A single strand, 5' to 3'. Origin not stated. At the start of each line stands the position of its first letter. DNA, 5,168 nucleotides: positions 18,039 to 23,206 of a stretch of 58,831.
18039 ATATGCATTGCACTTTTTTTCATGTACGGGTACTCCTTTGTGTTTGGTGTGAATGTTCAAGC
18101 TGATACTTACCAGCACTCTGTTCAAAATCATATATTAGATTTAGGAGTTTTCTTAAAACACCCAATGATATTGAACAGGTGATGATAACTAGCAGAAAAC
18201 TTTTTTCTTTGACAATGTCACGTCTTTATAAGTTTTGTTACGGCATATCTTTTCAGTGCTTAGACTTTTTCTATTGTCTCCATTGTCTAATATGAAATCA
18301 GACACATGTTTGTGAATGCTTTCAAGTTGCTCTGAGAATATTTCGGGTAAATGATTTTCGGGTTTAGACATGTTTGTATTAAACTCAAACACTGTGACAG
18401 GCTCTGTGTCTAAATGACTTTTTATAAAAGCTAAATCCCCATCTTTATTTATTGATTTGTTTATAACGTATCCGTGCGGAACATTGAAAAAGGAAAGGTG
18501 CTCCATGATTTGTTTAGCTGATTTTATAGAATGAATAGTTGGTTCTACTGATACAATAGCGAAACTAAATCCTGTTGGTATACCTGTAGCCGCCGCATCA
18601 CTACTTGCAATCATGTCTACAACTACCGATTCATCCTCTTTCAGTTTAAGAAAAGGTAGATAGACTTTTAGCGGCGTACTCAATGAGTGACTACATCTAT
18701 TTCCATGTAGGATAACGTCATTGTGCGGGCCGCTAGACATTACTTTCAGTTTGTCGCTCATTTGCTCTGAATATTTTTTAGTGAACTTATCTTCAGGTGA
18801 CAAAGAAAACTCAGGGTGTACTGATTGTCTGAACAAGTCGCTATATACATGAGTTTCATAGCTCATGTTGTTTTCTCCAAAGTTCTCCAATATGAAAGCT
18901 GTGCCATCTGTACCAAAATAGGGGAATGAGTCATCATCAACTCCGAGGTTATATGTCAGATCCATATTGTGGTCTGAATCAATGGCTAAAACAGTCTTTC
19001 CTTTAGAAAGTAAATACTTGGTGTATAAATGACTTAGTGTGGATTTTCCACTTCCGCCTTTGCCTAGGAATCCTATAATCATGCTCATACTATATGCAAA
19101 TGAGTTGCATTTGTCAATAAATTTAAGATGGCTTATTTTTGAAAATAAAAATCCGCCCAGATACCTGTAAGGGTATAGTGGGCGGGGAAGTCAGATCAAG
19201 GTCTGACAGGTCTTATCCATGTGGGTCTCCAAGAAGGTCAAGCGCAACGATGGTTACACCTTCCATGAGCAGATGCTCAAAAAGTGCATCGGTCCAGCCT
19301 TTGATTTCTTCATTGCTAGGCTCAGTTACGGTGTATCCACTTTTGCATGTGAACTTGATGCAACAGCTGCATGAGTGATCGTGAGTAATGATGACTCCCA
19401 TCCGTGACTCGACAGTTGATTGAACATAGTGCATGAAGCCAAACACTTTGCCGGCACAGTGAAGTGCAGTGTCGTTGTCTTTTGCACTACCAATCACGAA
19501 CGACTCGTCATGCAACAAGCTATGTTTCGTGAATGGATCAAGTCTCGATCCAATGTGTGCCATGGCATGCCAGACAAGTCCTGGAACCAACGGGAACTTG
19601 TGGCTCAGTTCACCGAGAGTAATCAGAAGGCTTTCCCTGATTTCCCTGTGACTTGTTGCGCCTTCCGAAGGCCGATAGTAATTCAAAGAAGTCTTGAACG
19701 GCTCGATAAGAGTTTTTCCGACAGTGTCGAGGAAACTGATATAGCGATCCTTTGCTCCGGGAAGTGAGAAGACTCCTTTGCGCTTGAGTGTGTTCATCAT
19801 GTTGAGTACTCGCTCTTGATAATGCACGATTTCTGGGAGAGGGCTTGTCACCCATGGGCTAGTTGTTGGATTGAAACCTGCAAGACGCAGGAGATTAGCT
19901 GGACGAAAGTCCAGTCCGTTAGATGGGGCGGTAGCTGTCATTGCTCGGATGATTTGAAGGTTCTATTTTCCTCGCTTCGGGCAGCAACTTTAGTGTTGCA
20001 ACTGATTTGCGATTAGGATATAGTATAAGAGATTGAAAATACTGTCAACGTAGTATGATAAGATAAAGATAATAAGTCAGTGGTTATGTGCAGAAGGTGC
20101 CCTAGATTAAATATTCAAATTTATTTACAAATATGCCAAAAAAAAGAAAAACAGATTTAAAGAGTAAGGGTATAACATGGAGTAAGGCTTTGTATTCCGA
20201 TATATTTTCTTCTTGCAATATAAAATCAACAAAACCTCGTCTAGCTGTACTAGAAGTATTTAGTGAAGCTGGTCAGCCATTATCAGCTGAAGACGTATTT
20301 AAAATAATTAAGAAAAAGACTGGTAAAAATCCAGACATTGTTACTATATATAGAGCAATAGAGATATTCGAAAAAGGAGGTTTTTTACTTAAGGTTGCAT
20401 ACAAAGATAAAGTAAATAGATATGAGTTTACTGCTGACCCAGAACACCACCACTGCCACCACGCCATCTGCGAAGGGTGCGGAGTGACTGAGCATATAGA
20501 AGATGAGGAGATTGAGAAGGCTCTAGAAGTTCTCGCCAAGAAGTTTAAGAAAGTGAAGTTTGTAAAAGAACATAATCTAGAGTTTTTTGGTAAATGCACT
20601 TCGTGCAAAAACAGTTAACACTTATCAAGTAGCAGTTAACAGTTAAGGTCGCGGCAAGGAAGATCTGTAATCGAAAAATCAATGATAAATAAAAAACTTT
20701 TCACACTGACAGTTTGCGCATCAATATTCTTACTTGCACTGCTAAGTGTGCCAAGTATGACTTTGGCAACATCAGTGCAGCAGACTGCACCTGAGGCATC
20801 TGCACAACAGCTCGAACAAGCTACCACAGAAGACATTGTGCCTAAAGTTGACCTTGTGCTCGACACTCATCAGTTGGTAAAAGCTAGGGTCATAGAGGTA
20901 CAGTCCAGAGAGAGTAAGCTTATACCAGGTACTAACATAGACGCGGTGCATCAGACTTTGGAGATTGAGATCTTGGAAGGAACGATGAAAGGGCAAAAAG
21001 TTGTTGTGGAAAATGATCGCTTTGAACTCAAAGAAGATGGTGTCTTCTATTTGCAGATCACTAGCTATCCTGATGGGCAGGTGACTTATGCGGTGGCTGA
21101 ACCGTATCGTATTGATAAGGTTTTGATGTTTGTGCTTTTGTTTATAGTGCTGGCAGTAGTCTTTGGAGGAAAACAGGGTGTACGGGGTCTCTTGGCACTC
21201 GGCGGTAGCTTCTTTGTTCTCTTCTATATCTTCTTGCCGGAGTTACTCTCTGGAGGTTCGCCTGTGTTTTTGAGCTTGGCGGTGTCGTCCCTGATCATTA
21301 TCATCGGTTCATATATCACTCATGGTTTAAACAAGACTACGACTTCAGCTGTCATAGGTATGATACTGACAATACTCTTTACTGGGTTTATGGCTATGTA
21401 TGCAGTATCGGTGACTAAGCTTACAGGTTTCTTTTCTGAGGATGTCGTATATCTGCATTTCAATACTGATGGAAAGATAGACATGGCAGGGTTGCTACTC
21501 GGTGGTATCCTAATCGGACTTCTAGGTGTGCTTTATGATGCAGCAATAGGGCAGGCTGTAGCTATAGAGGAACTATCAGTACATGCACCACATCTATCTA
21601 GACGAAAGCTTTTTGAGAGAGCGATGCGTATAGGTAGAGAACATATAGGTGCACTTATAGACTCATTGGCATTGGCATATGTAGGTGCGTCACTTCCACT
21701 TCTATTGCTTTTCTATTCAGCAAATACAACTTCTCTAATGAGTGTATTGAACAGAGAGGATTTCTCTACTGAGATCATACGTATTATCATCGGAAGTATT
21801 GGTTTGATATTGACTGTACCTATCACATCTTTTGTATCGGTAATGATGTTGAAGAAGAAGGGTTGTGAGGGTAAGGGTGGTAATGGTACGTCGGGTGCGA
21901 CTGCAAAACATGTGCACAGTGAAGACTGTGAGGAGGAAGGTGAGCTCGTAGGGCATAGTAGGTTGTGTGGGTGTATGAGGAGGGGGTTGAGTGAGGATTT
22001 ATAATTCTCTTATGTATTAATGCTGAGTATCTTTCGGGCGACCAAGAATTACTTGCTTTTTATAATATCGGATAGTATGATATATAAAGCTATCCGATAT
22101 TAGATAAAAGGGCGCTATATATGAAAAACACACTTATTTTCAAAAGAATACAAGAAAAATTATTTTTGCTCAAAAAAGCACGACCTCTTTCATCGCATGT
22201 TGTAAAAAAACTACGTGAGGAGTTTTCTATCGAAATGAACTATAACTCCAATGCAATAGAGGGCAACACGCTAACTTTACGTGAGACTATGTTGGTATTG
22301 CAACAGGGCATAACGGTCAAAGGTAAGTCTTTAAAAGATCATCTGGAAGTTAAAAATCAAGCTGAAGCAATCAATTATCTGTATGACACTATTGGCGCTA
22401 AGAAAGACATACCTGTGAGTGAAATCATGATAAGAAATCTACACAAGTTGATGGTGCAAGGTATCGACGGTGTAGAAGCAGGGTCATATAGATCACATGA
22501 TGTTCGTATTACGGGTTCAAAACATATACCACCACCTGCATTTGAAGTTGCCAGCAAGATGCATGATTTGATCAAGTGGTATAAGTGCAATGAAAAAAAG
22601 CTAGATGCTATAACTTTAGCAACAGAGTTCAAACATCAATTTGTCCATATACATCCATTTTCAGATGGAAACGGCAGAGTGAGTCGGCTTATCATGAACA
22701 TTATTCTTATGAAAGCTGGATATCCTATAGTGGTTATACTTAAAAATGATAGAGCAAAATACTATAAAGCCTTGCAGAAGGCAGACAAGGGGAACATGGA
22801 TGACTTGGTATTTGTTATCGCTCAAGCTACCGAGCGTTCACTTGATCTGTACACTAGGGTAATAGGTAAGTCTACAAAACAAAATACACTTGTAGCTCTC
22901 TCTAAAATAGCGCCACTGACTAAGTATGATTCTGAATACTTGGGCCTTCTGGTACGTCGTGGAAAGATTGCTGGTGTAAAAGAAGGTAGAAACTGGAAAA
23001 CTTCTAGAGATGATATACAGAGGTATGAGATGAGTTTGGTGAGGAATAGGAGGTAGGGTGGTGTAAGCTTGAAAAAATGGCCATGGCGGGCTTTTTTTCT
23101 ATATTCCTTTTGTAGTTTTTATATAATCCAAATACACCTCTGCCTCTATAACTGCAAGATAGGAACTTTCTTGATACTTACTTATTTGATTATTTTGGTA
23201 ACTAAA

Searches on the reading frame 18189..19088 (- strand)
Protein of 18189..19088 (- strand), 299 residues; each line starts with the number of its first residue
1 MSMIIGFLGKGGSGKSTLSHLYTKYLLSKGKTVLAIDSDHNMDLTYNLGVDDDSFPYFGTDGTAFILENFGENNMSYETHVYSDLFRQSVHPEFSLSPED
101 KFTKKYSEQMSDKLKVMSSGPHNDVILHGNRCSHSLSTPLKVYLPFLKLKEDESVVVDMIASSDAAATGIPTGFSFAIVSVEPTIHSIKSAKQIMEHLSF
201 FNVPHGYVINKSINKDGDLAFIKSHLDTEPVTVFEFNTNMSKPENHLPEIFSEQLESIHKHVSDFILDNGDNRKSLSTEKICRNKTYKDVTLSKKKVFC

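Call 80: search_protein_families(library=pfam, proteins=[window:18189-19088:-], max_evalue=0.0001)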
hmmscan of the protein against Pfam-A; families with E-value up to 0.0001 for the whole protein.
window:18189-19088:- (299 aa): 2 families
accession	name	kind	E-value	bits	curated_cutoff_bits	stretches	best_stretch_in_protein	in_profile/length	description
PF01656.29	CbiA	-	1.6e-07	31.8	25.4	1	9-216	6-87/125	CobQ/CobB/MinD/ParA nucleotide binding domain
PF13614.12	AAA_31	-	2.9e-07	31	27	1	9-54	9-54/177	AAA domain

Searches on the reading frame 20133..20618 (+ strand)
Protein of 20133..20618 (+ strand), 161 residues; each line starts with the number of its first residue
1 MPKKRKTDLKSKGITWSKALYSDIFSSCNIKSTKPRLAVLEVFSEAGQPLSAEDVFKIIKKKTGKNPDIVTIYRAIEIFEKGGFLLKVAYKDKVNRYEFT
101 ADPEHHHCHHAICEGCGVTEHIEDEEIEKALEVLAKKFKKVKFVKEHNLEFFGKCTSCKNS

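Call 80: search_protein_families(library=pfam, proteins=[window:20133-20618:+], max_evalue=0.0001)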
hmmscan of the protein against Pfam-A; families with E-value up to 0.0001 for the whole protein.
window:20133-20618:+ (161 aa): 1 family
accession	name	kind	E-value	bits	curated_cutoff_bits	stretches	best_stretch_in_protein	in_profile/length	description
PF01475.25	FUR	-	2e-22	80.1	23.1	1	29-150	3-119/121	Ferric uptake regulator family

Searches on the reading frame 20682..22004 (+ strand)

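Call 3: search_protein_families(library=pfam, proteins=[window:20682-22004:+], max_evalue=0.1)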
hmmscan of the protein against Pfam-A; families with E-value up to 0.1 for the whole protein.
window:20682-22004:+ (440 aa): 1 family
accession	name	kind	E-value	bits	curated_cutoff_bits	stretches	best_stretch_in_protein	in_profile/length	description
PF07907.16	YibE_F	-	1.3e-63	215.2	27.2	1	148-387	2-240/241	YibE/F-like protein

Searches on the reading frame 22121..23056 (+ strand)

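Call 3: search_protein_families(library=pfam, proteins=[window:22121-23056:+], max_evalue=0.1)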
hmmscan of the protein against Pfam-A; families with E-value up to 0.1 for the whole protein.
window:22121-23056:+ (311 aa): 1 family
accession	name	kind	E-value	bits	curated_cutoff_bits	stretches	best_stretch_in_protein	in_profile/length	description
PF02661.23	Fic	-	6.8e-21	75.4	24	1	99-196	2-93/93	Fic/DOC family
